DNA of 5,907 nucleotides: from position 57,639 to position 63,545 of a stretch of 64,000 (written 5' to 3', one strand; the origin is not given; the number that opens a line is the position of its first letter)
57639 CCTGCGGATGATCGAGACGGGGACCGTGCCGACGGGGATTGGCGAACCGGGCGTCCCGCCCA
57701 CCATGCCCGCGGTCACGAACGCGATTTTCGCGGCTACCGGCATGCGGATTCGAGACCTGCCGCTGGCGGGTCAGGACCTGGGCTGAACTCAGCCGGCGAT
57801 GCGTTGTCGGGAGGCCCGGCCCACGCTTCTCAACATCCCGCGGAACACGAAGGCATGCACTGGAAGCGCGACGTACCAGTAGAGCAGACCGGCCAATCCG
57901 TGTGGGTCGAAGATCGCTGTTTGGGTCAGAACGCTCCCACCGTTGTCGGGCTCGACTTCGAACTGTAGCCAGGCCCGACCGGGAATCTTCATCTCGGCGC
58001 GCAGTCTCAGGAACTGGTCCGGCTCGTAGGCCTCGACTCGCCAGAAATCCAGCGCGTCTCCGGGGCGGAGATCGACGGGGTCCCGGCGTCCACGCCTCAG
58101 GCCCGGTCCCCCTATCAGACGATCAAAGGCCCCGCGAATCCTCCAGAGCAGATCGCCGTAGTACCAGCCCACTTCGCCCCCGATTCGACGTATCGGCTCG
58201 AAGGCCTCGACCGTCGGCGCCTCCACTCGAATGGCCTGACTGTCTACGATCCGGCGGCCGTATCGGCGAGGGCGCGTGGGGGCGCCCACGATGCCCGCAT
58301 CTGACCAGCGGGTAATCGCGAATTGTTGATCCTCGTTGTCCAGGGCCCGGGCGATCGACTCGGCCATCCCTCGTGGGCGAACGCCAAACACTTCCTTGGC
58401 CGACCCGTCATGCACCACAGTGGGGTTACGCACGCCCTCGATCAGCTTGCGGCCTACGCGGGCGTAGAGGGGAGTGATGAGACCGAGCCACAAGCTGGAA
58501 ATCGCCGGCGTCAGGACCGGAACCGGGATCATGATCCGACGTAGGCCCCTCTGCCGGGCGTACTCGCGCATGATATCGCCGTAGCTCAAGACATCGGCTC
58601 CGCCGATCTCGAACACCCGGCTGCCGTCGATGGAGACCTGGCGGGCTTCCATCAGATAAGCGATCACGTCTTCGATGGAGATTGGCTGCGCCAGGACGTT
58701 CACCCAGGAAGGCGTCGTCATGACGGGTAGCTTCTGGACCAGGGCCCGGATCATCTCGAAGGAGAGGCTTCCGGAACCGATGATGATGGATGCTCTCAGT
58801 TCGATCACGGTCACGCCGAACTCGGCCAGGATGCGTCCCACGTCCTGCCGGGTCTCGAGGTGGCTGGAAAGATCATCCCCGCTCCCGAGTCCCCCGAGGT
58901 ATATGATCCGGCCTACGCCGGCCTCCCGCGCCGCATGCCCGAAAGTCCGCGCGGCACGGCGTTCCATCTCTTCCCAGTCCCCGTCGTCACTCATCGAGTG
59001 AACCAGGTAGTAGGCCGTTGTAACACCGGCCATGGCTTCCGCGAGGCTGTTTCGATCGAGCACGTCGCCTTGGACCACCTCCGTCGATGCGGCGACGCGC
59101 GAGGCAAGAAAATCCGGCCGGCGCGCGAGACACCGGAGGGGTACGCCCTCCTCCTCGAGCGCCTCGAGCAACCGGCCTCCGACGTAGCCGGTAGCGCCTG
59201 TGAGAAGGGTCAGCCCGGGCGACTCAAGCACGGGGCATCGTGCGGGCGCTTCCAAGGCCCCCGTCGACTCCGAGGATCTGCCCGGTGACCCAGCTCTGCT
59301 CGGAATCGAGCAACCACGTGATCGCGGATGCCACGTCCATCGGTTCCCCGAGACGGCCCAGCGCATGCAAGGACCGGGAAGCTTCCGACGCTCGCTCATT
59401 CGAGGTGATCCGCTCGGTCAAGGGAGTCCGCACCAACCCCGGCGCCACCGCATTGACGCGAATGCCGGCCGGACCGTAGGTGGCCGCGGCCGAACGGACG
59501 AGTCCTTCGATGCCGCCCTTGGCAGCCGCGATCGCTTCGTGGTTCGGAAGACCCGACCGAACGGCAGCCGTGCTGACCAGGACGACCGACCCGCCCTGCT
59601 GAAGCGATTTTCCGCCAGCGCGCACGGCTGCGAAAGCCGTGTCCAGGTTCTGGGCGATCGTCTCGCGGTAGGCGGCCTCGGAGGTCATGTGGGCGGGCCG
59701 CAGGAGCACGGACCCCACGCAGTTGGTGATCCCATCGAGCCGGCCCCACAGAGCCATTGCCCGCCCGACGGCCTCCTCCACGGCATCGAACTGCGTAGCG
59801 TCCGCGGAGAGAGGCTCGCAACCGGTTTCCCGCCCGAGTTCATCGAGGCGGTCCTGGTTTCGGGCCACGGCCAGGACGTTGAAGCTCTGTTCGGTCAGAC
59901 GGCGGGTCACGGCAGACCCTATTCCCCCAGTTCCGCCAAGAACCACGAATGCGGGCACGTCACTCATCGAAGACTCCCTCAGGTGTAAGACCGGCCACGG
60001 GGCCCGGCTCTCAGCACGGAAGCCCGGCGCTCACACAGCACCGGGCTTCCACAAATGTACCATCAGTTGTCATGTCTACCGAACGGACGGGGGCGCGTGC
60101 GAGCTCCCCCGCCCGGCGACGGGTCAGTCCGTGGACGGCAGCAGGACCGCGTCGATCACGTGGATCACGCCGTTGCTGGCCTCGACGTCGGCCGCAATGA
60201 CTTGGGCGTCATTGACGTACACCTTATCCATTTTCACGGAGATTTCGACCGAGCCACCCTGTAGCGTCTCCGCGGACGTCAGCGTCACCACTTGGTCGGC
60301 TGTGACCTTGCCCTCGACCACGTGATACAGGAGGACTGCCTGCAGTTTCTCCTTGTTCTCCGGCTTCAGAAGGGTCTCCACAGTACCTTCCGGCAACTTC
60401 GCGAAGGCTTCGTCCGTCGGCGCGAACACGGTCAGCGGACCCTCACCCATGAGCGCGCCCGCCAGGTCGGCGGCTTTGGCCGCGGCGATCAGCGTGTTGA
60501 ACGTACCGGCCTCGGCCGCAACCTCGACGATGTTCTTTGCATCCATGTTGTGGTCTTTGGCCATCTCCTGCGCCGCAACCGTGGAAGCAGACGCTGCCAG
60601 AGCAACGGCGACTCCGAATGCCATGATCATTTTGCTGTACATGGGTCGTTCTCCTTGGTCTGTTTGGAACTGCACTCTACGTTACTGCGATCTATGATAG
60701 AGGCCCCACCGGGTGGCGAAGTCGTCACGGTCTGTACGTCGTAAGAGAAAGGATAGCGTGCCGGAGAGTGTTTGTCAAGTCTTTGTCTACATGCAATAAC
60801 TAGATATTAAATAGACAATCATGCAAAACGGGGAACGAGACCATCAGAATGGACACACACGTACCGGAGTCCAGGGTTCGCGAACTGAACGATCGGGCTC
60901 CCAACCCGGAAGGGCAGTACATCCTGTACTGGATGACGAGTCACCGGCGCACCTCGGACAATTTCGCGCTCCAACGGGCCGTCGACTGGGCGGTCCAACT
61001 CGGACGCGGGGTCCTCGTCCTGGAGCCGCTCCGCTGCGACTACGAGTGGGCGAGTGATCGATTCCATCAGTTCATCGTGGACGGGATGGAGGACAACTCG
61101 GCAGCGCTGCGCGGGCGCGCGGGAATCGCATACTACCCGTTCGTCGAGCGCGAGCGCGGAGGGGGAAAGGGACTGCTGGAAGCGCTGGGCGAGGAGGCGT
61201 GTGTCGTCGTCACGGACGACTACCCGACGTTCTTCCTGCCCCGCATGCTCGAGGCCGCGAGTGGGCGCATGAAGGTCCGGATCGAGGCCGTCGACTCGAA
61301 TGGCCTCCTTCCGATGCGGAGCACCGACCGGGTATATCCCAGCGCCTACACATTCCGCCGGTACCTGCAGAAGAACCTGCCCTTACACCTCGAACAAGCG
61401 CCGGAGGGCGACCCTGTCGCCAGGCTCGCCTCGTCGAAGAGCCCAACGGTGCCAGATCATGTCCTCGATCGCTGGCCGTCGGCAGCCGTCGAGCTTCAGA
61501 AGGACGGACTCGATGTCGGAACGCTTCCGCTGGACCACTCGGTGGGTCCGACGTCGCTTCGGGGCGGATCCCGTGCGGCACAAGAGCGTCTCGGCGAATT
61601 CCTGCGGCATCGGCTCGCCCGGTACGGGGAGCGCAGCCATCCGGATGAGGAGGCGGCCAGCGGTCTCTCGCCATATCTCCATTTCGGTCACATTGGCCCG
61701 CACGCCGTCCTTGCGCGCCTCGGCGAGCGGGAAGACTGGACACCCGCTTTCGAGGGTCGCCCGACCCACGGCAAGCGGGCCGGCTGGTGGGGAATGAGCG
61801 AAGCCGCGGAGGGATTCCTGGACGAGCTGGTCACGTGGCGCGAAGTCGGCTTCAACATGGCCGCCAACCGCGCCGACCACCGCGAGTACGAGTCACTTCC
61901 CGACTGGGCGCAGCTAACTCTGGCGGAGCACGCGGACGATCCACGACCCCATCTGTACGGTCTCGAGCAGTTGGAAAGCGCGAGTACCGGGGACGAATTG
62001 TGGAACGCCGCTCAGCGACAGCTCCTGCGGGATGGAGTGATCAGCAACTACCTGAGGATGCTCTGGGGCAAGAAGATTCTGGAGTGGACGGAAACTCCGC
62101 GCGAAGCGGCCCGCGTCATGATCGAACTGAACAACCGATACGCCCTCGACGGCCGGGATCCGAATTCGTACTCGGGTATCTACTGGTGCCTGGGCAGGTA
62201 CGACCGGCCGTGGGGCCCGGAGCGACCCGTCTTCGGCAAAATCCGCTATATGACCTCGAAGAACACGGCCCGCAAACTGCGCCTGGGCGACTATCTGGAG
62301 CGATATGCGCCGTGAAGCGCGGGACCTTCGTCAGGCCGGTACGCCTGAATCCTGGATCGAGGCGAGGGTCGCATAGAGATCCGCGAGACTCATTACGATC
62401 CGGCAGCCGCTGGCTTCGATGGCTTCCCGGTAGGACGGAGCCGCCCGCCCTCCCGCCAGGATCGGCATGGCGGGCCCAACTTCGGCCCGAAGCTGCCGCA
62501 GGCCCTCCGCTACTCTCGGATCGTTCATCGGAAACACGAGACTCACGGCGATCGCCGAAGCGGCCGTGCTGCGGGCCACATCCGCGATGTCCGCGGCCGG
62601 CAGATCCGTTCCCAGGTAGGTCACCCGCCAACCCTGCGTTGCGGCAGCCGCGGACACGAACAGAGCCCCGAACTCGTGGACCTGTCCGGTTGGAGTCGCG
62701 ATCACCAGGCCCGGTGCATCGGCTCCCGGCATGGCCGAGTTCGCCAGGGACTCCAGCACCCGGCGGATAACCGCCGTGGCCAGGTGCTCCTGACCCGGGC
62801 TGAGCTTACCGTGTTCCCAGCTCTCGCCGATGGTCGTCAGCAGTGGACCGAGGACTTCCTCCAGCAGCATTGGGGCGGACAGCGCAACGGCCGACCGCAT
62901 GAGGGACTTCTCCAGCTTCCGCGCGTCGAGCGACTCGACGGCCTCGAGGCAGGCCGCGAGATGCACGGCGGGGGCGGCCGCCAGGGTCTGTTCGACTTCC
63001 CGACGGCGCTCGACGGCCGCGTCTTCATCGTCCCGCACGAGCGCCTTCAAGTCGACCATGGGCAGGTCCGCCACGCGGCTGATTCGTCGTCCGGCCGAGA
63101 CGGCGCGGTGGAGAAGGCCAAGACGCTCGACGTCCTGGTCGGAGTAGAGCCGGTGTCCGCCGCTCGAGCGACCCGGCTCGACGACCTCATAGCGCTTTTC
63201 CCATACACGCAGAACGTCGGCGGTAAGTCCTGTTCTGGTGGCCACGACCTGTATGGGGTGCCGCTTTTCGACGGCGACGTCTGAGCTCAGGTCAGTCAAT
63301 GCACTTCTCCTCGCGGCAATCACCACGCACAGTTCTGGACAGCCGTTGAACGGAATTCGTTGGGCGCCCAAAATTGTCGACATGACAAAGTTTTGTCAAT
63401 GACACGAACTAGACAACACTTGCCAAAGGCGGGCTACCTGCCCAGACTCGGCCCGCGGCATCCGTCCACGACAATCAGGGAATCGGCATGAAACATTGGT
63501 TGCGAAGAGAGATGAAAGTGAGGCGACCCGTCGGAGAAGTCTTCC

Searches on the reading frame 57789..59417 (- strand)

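Call 37: search_protein_families(library=pfam, proteins=[window:57789-59417:-], max_evalue=0.00001)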
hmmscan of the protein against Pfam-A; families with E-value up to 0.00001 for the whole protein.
window:57789-59417:- (542 aa): 4 families
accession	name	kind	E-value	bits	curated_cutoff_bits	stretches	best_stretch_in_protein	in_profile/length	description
PF11066.14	DUF2867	-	2.2e-36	125.7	27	1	390-528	7-142/142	Protein of unknown function (DUF2867)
PF13460.12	NAD_binding_10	-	2.4e-16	60.6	27.2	1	74-190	1-112/184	NAD(P)H-binding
PF05368.20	NmrA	-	4.6e-10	40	27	1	71-173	6-104/298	NmrA-like family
PF01370.27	Epimerase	-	1.2e-09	38.4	20.9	1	71-175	2-114/240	NAD dependent epimerase/dehydratase family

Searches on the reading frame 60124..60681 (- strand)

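Call 37: search_protein_families(library=pfam, proteins=[window:60124-60681:-], max_evalue=0.00001)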
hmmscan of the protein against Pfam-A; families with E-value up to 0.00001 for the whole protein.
window:60124-60681:- (185 aa): 1 family
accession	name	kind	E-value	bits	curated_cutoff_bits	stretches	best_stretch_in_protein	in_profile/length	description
PF02469.27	Fasciclin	-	4.5e-41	140.3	22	1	60-182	2-123/123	Fasciclin domain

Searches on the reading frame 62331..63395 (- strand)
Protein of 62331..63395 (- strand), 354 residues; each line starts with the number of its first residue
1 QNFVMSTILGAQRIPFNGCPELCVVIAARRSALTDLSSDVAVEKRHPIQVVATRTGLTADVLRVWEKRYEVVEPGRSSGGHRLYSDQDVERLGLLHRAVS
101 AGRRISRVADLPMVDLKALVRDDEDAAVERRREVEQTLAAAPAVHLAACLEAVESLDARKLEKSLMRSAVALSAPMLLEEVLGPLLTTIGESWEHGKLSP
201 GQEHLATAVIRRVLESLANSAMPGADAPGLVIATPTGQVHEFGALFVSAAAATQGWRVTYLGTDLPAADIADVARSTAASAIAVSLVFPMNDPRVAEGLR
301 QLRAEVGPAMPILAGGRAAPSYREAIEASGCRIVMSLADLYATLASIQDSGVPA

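Call 37: search_protein_families(library=pfam, proteins=[window:62331-63395:-], max_evalue=0.00001)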
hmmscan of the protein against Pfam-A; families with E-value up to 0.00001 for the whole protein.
window:62331-63395:- (354 aa): 4 families
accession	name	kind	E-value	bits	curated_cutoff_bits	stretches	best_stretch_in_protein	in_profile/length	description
PF13411.12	MerR_1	-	2.1e-13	50.6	21.6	1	48-110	3-64/69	MerR HTH family regulatory protein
PF02310.24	B12-binding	-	5.3e-13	49.3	32.1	1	230-331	3-105/121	B12 binding domain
PF02607.22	B12-binding_2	-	3.8e-10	40.3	23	1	148-217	4-73/74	B12 binding domain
PF00376.29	MerR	-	3.1e-08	33.8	28.2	1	48-84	2-38/38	MerR family regulatory protein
